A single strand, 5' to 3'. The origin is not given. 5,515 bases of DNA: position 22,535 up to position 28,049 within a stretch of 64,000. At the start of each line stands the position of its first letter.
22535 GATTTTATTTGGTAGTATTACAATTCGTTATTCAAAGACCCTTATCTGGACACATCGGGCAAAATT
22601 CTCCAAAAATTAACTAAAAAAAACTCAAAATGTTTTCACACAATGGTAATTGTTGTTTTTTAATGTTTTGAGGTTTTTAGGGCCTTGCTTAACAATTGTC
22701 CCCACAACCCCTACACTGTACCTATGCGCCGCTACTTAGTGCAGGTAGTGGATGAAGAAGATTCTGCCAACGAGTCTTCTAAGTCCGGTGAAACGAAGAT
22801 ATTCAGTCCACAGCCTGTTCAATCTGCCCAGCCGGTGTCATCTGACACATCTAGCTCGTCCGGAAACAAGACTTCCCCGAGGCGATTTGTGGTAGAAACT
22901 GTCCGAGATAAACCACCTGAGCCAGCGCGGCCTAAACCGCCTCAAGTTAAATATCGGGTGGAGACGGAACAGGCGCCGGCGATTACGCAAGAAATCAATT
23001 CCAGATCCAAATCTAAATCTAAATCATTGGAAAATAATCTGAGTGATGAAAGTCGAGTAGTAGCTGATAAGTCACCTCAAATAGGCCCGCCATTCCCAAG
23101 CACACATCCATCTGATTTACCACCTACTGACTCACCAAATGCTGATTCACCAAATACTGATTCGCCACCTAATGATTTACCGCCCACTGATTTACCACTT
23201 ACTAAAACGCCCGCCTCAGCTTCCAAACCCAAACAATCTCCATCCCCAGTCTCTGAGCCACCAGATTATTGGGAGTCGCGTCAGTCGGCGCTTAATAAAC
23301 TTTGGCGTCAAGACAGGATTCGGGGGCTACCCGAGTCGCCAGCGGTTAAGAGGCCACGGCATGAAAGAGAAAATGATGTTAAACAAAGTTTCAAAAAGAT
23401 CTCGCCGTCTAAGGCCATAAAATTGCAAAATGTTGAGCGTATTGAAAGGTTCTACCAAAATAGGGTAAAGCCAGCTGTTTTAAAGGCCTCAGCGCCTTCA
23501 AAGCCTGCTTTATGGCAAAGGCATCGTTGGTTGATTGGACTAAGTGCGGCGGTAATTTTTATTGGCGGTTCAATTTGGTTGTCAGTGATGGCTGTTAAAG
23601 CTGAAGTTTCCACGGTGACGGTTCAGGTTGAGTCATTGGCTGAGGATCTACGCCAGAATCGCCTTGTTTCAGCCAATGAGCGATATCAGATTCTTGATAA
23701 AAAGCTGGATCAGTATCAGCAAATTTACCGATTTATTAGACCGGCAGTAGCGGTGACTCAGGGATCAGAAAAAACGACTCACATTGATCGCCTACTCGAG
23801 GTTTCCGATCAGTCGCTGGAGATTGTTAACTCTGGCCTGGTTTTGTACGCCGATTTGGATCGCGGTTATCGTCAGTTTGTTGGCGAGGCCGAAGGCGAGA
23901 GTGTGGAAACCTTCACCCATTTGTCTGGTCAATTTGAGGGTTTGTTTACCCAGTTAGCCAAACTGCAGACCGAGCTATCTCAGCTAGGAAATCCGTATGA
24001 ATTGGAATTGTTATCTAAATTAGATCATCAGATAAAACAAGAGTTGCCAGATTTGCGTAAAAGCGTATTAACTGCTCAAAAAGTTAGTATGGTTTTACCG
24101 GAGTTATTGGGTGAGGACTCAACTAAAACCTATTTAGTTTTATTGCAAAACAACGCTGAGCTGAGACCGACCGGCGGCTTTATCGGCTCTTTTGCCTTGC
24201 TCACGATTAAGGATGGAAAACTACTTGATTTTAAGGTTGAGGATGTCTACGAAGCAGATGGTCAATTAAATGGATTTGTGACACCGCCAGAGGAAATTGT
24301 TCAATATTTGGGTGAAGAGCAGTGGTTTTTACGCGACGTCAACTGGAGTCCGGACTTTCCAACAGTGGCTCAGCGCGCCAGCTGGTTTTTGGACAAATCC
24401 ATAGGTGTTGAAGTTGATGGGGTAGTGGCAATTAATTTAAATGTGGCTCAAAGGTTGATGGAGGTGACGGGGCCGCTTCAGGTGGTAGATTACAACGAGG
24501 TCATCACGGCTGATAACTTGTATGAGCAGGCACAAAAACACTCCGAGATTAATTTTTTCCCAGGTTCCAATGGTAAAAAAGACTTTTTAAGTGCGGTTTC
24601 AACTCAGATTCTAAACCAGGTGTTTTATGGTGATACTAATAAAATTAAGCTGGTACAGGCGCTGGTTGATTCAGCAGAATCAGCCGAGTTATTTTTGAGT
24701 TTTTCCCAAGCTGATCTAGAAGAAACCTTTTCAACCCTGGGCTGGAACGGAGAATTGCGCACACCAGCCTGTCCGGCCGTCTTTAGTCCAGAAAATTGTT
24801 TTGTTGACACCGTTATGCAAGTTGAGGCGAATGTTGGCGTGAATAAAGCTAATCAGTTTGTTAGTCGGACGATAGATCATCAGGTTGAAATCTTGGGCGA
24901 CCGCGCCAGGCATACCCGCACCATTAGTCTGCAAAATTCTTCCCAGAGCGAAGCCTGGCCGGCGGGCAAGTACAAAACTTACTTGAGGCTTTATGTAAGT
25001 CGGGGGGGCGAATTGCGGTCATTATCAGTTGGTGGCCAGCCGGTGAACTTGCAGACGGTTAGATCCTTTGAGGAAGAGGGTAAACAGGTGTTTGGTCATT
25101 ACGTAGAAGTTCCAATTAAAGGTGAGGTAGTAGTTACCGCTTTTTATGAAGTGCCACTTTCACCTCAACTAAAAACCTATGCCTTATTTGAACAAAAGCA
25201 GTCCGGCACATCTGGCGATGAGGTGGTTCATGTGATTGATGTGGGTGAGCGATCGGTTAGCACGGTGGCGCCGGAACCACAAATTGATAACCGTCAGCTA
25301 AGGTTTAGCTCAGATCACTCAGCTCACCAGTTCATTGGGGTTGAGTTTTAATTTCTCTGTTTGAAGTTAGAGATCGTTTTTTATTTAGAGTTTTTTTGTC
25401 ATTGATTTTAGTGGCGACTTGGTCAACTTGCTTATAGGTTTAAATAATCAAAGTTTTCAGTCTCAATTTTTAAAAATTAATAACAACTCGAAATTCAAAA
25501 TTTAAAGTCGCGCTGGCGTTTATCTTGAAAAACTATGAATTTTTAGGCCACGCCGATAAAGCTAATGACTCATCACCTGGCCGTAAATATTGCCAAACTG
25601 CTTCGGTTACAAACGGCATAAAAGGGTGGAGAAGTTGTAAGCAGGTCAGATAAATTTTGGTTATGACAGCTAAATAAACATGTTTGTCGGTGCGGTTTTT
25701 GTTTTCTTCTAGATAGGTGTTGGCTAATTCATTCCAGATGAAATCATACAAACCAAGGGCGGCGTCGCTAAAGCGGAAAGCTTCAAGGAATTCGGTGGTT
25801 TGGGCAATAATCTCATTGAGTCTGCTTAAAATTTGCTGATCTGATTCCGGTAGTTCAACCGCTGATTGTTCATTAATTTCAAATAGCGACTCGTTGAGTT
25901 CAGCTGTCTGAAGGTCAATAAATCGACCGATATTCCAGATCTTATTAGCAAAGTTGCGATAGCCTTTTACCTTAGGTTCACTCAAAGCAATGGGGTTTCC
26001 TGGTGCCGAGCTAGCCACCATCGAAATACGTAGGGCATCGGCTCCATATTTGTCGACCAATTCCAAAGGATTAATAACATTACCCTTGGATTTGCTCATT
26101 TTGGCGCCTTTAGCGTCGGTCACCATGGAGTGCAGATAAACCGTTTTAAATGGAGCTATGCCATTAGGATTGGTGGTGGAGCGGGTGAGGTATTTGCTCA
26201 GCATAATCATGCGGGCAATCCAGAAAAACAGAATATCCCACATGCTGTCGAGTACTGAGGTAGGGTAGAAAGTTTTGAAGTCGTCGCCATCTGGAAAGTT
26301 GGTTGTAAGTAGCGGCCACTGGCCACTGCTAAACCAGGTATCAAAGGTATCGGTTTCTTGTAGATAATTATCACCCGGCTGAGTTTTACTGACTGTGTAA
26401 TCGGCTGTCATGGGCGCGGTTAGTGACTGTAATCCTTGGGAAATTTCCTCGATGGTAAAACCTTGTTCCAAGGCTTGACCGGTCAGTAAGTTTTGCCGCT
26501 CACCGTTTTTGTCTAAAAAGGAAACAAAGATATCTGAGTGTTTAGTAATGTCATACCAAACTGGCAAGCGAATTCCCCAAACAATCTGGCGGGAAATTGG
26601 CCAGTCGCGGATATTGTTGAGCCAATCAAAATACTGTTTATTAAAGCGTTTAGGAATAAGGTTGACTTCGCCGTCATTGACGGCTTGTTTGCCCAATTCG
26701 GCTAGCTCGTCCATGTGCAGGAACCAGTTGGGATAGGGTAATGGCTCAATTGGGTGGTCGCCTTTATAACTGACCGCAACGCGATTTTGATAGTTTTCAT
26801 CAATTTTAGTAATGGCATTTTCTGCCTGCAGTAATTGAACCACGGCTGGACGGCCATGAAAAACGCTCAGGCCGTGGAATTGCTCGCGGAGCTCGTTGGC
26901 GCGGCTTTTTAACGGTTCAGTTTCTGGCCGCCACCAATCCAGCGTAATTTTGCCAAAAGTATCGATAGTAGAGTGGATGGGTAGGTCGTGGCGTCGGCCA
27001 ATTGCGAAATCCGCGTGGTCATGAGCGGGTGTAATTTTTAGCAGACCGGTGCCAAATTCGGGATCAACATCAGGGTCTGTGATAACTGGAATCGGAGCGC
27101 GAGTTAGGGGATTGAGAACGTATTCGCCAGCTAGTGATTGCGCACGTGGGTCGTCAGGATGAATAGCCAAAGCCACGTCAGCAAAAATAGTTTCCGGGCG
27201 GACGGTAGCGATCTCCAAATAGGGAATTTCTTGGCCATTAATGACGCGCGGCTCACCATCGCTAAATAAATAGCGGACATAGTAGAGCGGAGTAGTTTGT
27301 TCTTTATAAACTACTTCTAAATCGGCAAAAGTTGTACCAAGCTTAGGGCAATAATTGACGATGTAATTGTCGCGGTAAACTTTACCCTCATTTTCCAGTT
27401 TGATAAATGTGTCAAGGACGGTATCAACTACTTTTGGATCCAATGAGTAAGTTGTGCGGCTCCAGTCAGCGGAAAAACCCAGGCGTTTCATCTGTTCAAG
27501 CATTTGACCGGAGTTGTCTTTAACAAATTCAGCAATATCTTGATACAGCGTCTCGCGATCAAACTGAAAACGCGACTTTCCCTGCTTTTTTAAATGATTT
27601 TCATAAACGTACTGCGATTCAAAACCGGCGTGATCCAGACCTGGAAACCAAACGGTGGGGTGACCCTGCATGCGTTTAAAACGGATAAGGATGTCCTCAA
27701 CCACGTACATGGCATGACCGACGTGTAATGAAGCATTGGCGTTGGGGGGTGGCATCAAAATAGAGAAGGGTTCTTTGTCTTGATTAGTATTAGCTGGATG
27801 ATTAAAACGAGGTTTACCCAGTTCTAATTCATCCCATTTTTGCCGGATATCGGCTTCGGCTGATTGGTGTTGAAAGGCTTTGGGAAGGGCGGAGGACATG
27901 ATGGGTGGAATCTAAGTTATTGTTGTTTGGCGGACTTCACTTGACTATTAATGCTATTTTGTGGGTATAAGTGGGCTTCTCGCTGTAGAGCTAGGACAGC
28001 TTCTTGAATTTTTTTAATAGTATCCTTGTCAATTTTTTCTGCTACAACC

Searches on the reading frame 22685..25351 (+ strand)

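Call 73: search_protein_families(library=pfam, max_evalue=0.001, proteins=[window:22685-25351:+])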
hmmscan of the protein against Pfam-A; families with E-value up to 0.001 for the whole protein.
window:22685-25351:+ (888 aa): 1 family
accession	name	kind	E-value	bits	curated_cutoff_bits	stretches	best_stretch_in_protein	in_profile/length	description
PF13196.11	DUF4012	-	7.6e-30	104.8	28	1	480-615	3-138/144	Protein of unknown function (DUF4012)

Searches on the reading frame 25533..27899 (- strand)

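Call 73: search_protein_families(library=pfam, max_evalue=0.001, proteins=[window:25533-27899:-])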
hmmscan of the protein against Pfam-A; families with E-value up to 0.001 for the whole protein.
window:25533-27899:- (788 aa): 4 families
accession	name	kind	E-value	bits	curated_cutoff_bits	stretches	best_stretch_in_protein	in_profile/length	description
PF00133.28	tRNA-synt_1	-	8.7e-108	361.1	22.7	1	20-634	4-408/414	tRNA synthetases class I (I, L, M and V)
PF08264.19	Anticodon_1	-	5.6e-27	94.9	25.1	1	687-786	1-106/148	Anticodon-binding domain of tRNA ligase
PF09334.17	tRNA-synt_1g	-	3.6e-21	75.8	20.1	3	52-196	8-135/391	tRNA synthetases class I (M)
PF13603.12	tRNA-synt_1_2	-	9.5e-06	25.7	25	1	257-314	85-142/185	Leucyl-tRNA synthetase, editing domain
